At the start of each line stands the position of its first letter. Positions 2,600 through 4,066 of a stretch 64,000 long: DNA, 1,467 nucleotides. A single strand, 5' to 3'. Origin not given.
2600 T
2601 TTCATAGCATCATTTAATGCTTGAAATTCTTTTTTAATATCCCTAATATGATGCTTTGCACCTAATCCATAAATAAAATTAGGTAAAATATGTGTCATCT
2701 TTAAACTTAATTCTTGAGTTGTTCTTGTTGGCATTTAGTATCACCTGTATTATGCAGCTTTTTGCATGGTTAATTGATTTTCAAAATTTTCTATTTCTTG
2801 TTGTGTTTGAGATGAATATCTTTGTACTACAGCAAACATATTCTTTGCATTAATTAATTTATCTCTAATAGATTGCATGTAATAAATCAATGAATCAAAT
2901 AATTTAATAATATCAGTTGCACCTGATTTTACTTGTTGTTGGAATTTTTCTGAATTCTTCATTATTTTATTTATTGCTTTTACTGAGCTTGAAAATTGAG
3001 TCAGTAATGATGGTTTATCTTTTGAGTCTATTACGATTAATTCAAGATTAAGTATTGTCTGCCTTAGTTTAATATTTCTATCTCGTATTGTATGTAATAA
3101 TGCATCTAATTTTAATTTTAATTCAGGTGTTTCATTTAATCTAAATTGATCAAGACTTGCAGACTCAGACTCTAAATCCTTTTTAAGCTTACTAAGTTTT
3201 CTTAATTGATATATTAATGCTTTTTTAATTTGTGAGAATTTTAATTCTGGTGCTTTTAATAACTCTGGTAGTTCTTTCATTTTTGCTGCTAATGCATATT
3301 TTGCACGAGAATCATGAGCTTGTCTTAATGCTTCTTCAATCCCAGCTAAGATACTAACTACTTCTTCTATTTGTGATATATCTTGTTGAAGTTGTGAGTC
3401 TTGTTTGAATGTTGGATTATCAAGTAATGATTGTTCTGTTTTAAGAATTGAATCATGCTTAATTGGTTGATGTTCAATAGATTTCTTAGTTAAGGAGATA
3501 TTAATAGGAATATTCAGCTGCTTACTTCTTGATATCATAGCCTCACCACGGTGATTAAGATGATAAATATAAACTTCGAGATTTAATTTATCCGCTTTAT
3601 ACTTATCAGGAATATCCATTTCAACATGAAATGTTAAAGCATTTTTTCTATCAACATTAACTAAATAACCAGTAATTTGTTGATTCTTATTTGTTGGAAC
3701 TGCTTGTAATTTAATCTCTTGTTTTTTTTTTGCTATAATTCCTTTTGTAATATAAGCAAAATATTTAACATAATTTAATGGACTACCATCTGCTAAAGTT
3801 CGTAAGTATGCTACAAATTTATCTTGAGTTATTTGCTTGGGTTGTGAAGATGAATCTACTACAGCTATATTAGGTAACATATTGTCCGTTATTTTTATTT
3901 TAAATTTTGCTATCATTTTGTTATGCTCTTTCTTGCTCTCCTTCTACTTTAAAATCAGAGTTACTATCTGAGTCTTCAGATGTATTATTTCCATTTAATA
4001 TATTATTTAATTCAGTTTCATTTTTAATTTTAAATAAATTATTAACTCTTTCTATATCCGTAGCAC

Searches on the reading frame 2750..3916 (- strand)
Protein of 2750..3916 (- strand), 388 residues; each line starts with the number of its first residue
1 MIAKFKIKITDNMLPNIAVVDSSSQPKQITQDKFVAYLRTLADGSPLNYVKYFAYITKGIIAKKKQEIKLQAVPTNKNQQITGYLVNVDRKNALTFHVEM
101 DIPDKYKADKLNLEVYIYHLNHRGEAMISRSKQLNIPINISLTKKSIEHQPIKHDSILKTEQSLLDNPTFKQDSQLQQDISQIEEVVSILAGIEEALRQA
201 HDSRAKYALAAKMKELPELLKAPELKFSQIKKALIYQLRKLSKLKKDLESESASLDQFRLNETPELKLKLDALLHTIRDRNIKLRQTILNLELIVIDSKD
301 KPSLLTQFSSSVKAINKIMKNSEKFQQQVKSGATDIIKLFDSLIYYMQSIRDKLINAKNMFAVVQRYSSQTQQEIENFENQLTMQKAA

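Call 11: search_protein_families(library=pfam, max_evalue=0.001, proteins=[window:2750-3916:-])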
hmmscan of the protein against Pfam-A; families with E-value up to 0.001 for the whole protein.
window:2750-3916:- (388 aa): 0 families

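Call 37: search_protein_families(library=ncbifam, max_evalue=0.1, proteins=[window:2750-3916:-])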
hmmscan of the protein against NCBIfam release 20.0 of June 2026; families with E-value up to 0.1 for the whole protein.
window:2750-3916:- (388 aa): 2 families
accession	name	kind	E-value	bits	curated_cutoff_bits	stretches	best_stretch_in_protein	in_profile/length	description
NF003993.0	PRK05472.2-2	equivalog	0.014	15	217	1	59-122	139-203/212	redox-sensing transcriptional repressor Rex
NF001216.0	PRK00192.1-2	equivalog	0.033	13.6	353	0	126-202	30-110/275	mannosyl-3-phosphoglycerate phosphatase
